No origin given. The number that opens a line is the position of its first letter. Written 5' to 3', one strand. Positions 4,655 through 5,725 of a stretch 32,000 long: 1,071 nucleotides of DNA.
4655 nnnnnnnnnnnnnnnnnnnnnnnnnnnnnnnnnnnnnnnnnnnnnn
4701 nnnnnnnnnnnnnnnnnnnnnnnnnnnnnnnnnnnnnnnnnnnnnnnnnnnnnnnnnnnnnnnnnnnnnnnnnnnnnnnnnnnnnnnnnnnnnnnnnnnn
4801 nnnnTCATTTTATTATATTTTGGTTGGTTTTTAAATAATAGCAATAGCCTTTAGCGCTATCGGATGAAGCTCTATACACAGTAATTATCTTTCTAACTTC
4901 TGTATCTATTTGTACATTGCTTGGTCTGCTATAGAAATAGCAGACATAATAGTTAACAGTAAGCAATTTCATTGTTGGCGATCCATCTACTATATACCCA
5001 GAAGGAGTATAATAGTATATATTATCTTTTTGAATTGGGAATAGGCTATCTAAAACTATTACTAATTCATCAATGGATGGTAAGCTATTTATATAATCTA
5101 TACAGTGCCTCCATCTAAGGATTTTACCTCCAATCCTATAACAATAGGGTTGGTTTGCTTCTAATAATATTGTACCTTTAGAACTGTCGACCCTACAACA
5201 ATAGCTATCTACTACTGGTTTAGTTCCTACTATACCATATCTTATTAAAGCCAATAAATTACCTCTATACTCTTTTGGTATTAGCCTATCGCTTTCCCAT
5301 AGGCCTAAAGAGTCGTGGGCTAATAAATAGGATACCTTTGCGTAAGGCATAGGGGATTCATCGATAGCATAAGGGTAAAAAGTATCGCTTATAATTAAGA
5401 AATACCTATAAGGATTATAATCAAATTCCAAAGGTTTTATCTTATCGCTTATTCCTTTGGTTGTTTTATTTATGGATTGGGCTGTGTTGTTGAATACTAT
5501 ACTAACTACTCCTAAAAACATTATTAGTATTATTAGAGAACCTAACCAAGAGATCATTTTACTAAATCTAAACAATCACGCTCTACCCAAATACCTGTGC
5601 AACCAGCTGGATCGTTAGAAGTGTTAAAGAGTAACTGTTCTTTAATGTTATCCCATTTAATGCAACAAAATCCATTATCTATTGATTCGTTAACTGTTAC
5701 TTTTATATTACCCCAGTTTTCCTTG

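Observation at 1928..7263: Five-gene coupled operon of family-less, cysteine-rich proteins with prepilin-like N-termini and a shared Cys module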

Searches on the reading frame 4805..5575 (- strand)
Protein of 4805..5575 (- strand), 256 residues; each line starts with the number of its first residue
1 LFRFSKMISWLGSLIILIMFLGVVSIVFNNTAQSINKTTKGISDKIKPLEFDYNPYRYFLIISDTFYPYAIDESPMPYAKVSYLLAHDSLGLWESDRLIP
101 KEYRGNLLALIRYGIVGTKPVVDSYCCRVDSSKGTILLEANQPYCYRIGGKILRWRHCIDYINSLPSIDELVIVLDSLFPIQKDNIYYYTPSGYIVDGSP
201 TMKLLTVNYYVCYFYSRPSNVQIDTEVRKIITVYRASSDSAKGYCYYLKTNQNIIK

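Call 4: search_protein_families(library=pfam, proteins=[window:4805-5575:-], max_evalue=1)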
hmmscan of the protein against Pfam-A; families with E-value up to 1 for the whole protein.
window:4805-5575:- (256 aa): 1 family
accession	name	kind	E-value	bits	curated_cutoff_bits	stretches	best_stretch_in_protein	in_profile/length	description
PF06103.16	DUF948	-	0.027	15.1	37.2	1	13-49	9-45/89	Bacterial protein of unknown function (DUF948)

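Call 28: find_related_loci(query=A1, collection=metagenome_contigs, flank=10000)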
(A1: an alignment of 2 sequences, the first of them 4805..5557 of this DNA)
Query A1 (250 aa) in metagenome_contigs; peptide patterns used: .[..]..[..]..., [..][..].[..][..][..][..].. (x = any residue, [..] = any of these).
223 stretches matched a pattern, but none encodes a relative of the query by tblastn (E <= 1e-3).

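Call 29: find_homologous_proteins(query=A1, max_evalue=0.01)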
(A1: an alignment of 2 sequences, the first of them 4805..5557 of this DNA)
Query A1 (2 sequences) (250 aa, profile of the alignment): 2 proteins with E <= 0.01 among 3486 candidates.
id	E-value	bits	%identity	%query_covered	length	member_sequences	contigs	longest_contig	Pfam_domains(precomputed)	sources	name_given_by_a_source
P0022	2.0e-146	504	38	96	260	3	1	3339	-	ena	-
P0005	5.7e-137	473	100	100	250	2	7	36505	-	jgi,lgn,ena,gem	-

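Call 30: list_cluster_members(proteins=[P0022, P0021, L011:2285-2458:+])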
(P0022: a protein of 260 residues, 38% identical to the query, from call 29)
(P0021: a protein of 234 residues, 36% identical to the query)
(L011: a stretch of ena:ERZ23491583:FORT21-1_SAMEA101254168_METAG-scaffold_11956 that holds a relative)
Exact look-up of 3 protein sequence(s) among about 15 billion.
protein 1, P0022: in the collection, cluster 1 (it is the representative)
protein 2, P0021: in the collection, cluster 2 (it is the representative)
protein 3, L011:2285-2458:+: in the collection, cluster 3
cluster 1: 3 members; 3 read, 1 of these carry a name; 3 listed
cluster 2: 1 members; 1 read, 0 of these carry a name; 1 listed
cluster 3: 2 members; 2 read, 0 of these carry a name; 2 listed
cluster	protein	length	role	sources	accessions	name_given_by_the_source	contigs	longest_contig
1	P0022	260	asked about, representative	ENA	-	-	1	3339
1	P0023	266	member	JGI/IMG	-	hypothetical protein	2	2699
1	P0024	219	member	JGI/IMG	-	-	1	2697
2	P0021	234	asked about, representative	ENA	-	-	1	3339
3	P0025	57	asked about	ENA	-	-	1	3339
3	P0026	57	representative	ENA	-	-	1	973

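Call 31: find_encoding_contigs(protein=P0023, flank=10000)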
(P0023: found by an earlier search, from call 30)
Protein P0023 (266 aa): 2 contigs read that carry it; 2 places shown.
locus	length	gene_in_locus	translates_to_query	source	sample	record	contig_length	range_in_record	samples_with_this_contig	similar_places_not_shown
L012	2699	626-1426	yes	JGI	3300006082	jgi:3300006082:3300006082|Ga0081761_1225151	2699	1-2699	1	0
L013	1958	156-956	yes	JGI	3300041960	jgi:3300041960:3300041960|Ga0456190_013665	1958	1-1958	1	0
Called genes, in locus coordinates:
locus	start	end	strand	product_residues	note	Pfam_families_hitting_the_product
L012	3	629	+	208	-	?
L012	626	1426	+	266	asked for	-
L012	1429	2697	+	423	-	?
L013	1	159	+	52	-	?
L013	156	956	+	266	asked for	-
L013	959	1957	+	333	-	?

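Call 32: find_encoding_contigs(protein=P0026, flank=10000)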
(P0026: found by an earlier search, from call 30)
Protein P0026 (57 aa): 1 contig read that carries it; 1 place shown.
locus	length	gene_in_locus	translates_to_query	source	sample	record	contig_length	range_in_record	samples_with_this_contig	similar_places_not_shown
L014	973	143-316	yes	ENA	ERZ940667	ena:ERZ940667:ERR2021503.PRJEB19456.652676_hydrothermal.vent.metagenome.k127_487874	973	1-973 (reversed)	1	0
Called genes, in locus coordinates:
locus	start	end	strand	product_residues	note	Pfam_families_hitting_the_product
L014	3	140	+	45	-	?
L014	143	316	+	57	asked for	-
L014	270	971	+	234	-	?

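Call 36: search_protein_families(library=ncbifam, proteins=[window:4805-5575:-, L012:1429-2697:+], max_evalue=1)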
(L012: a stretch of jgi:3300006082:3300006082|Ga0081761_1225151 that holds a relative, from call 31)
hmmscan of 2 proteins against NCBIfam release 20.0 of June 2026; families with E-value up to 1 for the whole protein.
window:4805-5575:- (256 aa): 1 family
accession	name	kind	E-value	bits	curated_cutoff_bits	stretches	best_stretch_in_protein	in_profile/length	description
NF033218.1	anchor_AmaP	equivalog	0.21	11.4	55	1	1-58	1-50/166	alkaline shock response membrane anchor protein AmaP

L012:1429-2697:+ (423 aa): 0 families

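Call 37: search_protein_families(library=phrogs, proteins=[window:4805-5575:-], max_evalue=0.1)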
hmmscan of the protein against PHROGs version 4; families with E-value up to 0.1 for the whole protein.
window:4805-5575:- (256 aa): 0 families

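Call 62: predict_structure(alignment_id=A4)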
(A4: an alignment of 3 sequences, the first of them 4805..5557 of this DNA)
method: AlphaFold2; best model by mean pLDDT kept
length: 250 residues; sequences in the alignment: 3
mean_pLDDT: 49.8   pTM: 0.52
mean pLDDT of the five models: 49.8, 49.6, 39.4, 37.7, 35.4
residues with pLDDT >= 90: 0; 70-90: 41; 50-70: 63; < 50: 146
segments of 3 or more residues with pLDDT < 50: 19-42, 58-83, 87-117, 135-147, 171-177, 179-199, 210-214, 231-238, 242-250
pLDDT, mean of each block of 10 residues (from residue 1): 61 58 34 32 65 61 28 40 47 34 30 43 67 52 45 78 75 48 38 45 53 61 68 47 36
secondary structure, 60 per line:
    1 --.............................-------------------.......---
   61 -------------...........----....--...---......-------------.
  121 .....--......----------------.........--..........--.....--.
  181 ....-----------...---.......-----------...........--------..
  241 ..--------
elements in order: H3-31 E51-57 H74-84 H89-92 H101-106 E120-125 E128-133 H150-158 E161-170 E173-177 E180-184 E196-198 E202-208 E220-230 E239-242

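Call 64: find_related_loci(query=A4, collection=genome_contigs, flank=10000)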
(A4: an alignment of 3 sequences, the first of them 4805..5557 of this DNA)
Query A4 (250 aa) in genome_contigs; peptide patterns used: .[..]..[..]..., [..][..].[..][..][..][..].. (x = any residue, [..] = any of these).
140 stretches matched a pattern, but none encodes a relative of the query by tblastn (E <= 1e-3).

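Call 78: fold_search(model_id=the predicted structure, library=pdb)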
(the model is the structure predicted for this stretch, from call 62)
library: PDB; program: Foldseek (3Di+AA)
matches with E <= 10: 160; with E <= 0.001: 0
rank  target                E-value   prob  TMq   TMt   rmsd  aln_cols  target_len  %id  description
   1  4hmy_C                2.8e-01  0.08  0.14  0.19   8.5       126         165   17  Structural basis for recruitment and activation of the AP-1 clathrin adaptor complex by Arf1 (released 2013-03-06)
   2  9ijj_4b               5.2e-01  0.11  0.18  0.10   9.1       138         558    9  In situ structure of the central apparatus in mouse sperm axoneme. (released 2025-06-04)
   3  8vk7_4                9.1e-01  0.04  0.14  0.09  15.0       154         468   12  Structure of Mycobacterium smegmatis 50S ribosomal subunit bound to HflX:50S-HflX-B (released 2025-02-19)
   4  9hqv_Yf               9.6e-01  0.04  0.14  0.09  13.8       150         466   17  Cryo-EM structure of the small subunit of the mitochondrial ribosome from Toxoplasma gondii (released 2025-06-11)
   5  7wqy_A                1.0e+00  0.09  0.18  0.24   6.7       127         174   18  Crystal structure of grass carp ARF1-GDP complex (released 2023-03-01)
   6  8s5c                  1.1e+00  0.04  0.15  0.19   8.6       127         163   14  Cryo-EM structure of Arf1-decorated membrane tubules (released 2025-01-22)
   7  1j2j_A                1.1e+00  0.04  0.15  0.20   8.4       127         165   16  Crystal structure of GGA1 GAT N-terminal region in complex with ARF1 GTP form (released 2003-05-06)
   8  8ij9_A                1.1e+00  0.03  0.11  0.14   9.8       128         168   14  Crystal structure of the ELKS1/Rab6B complex (released 2023-06-14)
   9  4dcn_A                1.2e+00  0.05  0.15  0.19   8.2       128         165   14  Crystal Structure Analysis of the Arfaptin2 BAR domain in Complex with ARL1 (released 2012-06-13)
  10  2a5f_A                1.2e+00  0.04  0.15  0.19   8.4       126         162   16  Cholera toxin A1 subunit bound to its substrate, NAD+, and its human protein activator, ARF6 (released 2005-08-16)
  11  6ii6_C                1.3e+00  0.03  0.14  0.19   8.5       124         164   16  Crystal structure of the Makes Caterpillars Floppy (MCF)-Like effector of Vibrio vulnificus MO6-24/O in complex with a (released 2019-08-07)
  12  6ii6_D                1.4e+00  0.04  0.15  0.20   8.3       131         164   18  Crystal structure of the Makes Caterpillars Floppy (MCF)-Like effector of Vibrio vulnificus MO6-24/O in complex with a (released 2019-08-07)
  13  7dn8_B                1.4e+00  0.04  0.16  0.21   9.3       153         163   11  Crystal structure of Salmonella effector SopF in complex with ARF1 (released 2021-12-15)
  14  4qaq_B                1.4e+00  0.04  0.20  0.25  13.9       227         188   10  1.58 A resolution structure of CT263 (MTAN) from Chlamydia trachomatis (released 2014-10-01)
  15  4rkf_A                1.8e+00  0.04  0.14  0.19   9.7       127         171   12  Drosophila melanogaster Rab3 bound to GMPPNP (released 2014-12-10)
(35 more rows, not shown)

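Call 80: list_cluster_members(proteins=[L012:1429-2697:+, L013:959-1957:+, L011:3-1484:+, L012:3-626:+, L014:270-971:+])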
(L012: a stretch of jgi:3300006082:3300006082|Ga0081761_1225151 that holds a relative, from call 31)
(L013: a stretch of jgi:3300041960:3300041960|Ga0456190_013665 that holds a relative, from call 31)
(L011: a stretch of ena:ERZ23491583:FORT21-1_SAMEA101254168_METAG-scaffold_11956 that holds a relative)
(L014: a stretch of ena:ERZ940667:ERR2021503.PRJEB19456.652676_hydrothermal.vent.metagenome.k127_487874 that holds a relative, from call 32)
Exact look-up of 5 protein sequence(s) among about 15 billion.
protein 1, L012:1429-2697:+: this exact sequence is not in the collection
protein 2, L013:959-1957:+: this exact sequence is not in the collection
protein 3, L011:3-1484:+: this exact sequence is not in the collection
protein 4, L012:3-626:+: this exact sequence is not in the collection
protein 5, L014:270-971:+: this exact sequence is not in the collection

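Call 86: search_solved_structures(query=A4, max_evalue=1)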
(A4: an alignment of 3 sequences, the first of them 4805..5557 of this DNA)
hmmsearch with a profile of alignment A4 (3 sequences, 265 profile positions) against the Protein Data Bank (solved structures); distinct sequences matched with E-value up to 1: 1.
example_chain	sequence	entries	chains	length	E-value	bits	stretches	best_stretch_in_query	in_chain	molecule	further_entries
7qiw_e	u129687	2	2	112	0.32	13.6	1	143-219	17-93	Ribosomal_L7Ae domain-containing protein | 60S ribosomal protein eL30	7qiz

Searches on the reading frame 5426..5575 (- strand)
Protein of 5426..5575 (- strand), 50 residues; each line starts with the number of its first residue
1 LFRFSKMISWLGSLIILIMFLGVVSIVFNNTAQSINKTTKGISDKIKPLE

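Call 89: search_protein_families(library=pfam, proteins=[window:5426-5575:-], max_evalue=10)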
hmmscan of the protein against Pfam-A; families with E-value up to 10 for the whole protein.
seq(50 aa): 1 family
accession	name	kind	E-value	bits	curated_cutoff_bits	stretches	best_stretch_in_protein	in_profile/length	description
PF06103.16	DUF948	-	0.0013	19.3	37.2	1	13-49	9-45/89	Bacterial protein of unknown function (DUF948)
